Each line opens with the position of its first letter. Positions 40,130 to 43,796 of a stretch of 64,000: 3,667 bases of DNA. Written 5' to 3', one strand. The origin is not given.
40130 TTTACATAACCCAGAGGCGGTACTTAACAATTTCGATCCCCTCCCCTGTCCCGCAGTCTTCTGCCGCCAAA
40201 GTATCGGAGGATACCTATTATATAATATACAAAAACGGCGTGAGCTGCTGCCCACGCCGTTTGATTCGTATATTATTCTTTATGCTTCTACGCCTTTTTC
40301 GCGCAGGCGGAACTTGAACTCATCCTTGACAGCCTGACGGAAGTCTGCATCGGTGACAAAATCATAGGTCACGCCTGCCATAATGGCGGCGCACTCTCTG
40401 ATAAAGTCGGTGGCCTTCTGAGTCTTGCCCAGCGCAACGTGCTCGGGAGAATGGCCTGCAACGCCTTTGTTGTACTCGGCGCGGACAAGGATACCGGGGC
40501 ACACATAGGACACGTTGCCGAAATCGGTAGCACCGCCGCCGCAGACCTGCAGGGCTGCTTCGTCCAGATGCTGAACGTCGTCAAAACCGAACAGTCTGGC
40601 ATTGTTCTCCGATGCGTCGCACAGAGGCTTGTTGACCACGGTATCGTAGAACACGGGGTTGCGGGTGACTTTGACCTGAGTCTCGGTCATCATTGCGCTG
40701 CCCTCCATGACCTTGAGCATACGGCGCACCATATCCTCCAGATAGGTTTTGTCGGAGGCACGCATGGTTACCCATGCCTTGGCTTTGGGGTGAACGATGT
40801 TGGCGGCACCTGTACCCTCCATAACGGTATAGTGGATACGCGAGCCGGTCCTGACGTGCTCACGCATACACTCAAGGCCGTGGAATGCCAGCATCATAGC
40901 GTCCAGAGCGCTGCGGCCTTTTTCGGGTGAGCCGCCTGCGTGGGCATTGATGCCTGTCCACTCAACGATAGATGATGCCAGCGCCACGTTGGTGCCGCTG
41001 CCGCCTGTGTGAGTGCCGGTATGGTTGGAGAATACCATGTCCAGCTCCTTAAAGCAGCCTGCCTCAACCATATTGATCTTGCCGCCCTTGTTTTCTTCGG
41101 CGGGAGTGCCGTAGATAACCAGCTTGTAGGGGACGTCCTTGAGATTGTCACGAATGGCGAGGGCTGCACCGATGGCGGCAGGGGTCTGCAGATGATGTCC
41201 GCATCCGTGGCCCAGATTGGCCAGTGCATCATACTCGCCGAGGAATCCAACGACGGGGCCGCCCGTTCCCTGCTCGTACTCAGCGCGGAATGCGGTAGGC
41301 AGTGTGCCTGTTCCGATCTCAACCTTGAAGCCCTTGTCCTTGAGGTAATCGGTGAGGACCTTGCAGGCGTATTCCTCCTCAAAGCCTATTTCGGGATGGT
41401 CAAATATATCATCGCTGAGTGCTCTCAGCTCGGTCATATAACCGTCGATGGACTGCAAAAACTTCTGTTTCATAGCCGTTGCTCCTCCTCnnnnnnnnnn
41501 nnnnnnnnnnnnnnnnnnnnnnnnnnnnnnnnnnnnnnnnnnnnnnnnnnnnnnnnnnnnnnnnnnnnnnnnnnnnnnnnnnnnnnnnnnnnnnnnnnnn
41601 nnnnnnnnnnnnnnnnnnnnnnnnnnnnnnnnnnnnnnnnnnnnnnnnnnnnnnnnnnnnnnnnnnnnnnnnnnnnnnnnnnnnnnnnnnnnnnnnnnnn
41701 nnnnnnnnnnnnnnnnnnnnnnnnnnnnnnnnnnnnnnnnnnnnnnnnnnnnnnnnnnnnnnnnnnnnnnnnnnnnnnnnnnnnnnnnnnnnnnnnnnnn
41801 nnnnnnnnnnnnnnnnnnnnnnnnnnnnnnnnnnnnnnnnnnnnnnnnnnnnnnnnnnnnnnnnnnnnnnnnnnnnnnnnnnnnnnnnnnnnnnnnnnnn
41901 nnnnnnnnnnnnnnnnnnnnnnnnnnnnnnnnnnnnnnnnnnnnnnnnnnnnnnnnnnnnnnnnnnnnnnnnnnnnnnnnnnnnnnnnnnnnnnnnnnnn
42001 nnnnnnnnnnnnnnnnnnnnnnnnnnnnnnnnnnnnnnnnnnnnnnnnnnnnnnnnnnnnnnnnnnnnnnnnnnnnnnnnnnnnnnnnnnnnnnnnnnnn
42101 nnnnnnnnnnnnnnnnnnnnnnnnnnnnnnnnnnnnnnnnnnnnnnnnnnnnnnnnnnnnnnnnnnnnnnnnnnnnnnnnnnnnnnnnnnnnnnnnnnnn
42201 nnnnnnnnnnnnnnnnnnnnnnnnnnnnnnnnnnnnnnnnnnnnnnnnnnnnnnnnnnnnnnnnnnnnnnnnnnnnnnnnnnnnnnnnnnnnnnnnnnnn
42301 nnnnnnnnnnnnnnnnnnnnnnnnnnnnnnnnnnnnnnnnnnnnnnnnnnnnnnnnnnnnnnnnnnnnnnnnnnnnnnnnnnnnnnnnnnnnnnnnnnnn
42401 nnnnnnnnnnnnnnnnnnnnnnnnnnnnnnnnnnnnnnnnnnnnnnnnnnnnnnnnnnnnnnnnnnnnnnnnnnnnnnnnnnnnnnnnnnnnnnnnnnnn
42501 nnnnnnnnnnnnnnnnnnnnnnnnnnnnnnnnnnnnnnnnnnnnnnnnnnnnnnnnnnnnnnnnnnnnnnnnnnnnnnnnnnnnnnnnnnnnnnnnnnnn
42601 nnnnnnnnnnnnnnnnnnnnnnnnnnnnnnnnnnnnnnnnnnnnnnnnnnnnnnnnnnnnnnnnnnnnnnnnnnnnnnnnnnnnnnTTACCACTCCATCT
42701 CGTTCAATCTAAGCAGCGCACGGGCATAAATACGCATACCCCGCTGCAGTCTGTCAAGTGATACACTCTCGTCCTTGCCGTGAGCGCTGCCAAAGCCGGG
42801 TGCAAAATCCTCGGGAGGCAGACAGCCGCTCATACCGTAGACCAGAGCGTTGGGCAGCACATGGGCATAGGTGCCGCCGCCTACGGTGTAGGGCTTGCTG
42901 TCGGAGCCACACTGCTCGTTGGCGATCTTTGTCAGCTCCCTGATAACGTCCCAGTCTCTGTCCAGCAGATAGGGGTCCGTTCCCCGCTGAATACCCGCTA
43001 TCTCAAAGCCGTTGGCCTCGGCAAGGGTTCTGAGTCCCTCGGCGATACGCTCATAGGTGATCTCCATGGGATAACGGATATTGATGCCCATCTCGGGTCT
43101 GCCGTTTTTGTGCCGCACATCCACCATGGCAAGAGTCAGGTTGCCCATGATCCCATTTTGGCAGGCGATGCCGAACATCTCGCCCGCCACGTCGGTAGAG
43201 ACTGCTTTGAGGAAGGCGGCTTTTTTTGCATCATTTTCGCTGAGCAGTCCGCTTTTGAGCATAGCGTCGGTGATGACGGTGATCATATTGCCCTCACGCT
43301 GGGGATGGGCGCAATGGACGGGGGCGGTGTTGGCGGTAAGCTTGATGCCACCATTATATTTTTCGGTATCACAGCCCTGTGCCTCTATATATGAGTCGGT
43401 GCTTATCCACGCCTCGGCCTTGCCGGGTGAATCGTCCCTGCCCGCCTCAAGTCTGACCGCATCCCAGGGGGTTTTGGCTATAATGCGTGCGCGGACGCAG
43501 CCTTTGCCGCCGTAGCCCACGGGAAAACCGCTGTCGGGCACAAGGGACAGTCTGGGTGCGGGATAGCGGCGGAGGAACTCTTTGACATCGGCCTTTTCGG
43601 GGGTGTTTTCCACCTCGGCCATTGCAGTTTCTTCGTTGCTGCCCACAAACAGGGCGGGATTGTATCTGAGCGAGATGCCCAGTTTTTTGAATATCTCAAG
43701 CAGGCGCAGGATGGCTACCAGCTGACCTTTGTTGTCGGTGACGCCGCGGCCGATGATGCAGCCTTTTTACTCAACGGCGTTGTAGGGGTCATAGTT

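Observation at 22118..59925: Hypothesis: one coherent surface-capture, uptake and intracellular-hydrolysis locus for D-amino-acid or N-acyl peptides (possibly cell-wall scavenging)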

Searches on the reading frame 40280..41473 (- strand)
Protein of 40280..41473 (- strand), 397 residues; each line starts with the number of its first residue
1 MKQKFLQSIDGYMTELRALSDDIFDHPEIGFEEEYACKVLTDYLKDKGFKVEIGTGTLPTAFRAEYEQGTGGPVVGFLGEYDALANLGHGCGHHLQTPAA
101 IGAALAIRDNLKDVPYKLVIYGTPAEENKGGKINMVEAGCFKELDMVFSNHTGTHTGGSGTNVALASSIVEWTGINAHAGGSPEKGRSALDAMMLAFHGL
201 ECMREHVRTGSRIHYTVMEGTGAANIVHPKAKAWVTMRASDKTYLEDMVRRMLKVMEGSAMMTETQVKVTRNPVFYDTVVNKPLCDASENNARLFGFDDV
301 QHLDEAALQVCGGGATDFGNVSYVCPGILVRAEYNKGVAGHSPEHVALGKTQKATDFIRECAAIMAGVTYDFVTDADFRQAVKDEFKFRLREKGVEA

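Call 4: search_protein_families(library=pfam, proteins=[window:40280-41473:-], max_evalue=0.01)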
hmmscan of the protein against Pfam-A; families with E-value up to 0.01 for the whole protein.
window:40280-41473:- (397 aa): 2 families
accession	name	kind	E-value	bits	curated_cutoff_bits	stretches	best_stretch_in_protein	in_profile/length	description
PF01546.33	Peptidase_M20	-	4.1e-08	33.8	24.6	1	89-358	29-200/206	Peptidase family M20/M25/M40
PF07687.19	M20_dimer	-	1.2e-06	28.8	21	1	167-256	8-99/107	Peptidase dimerisation domain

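Call 6: search_protein_families(library=ncbifam, proteins=[window:40280-41473:-], max_evalue=0.001)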
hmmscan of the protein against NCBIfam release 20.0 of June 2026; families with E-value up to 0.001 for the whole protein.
window:40280-41473:- (397 aa): 10 families
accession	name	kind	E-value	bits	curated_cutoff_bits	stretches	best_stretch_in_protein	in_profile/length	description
TIGR01891.1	amidohydrolases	subfamily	2.5e-53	181.5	153.75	1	18-337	3-344/366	amidohydrolase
NF040868.1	carboxypep_CpsA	equivalog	4.7e-14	51.9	500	1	9-283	11-306/391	carboxypeptidase CpsA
NF038260.1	ectoine_DoeB_2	equivalog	8.7e-12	44.6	550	1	80-283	69-294/378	N(2)-acetyl-L-2,4-diaminobutanoate deacetylase DoeB2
NF004788.0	PRK06133.1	subfamily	1.6e-10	40.5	349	1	138-270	189-320/417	glutamate carboxypeptidase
TIGR01910.1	DapE-ArgE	subfamily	1e-08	34.8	217.6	1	99-272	112-296/373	ArgE/DapE family deacylase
NF006772.0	PRK09290.2-1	subfamily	1.2e-07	30.9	424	1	169-356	225-406/430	allantoate amidohydrolase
NF005602.0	PRK07338.1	equivalog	4e-07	29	357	1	171-272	211-315/409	hydrolase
NF005678.0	PRK07473.1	equivalog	0.00011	21.4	386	1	133-274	154-292/376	M20/M25/M40 family metallo-hydrolase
NF006771.0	PRK09290.1-5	subfamily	0.0004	19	399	1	165-298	215-350/413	allantoate amidohydrolase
NF006770.0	PRK09290.1-4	equivalog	0.00055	18.8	372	1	166-347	206-381/403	allantoate amidohydrolase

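Call 58: search_solved_structures(query=window:40280-41473:-, max_evalue=1e-10)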
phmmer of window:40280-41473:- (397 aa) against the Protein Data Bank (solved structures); distinct sequences matched with E-value up to 1e-10: 4.
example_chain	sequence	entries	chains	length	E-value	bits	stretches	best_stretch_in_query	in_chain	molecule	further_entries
8xzc_A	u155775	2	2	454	1.1e-51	179.3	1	4-393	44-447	Xaa-Arg dipeptidase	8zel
7yh4_A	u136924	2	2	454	2.5e-51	178.2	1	4-393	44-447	Xaa-Arg dipeptidase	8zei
3ram_A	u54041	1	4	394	4.1e-46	161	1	2-386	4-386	HmrA protein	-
3io1_A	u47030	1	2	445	2.1e-16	63.2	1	85-268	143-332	Aminobenzoyl-glutamate utilization protein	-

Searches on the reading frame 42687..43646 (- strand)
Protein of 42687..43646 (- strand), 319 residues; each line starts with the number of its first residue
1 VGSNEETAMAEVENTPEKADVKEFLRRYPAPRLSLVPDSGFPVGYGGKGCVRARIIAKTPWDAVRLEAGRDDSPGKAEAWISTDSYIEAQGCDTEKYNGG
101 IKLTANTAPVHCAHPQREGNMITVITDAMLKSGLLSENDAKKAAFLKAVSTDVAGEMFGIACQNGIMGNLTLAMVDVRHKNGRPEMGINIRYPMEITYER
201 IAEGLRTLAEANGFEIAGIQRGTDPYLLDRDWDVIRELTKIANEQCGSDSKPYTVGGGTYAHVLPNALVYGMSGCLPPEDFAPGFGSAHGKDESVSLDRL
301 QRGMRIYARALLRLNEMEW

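Call 4: search_protein_families(library=pfam, proteins=[window:42687-43646:-], max_evalue=0.01)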
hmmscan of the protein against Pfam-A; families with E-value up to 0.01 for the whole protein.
window:42687-43646:- (319 aa): 1 family
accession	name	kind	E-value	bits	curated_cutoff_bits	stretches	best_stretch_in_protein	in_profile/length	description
PF01546.33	Peptidase_M20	-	6.7e-05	23.3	24.6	1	155-312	112-205/206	Peptidase family M20/M25/M40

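Call 6: search_protein_families(library=ncbifam, proteins=[window:42687-43646:-], max_evalue=0.001)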
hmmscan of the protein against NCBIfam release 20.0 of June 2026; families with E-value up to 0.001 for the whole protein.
window:42687-43646:- (319 aa): 7 families
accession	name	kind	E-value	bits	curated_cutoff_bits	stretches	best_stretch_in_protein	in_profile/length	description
NF005591.0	PRK07318.1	equivalog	3.8e-34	118.8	435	1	17-314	155-464/466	dipeptidase PepV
TIGR01887.1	dipeptidaselike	subfamily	2.1e-32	112.9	207.95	1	17-311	143-447/447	Sapep family Mn(2+)-dependent dipeptidase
NF004809.0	PRK06156.1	equivalog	3.9e-23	82.2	438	1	92-317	345-570/573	dipeptidase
NF005542.0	PRK07205.1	subfamily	1.5e-18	66.8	602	1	32-315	168-442/444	M20 family metallopeptidase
TIGR01886.1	dipeptidase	equivalog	1.4e-16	60.5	632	1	17-314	154-464/466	dipeptidase PepV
NF052477.1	3M3SH_dipept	exception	2.3e-15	56.4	1025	1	98-272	256-430/469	Cys-Gly-3M3SH dipeptidase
NF009557.0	PRK13009.1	equivalog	0.00031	20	284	0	183-314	250-374/377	succinyl-diaminopimelate desuccinylase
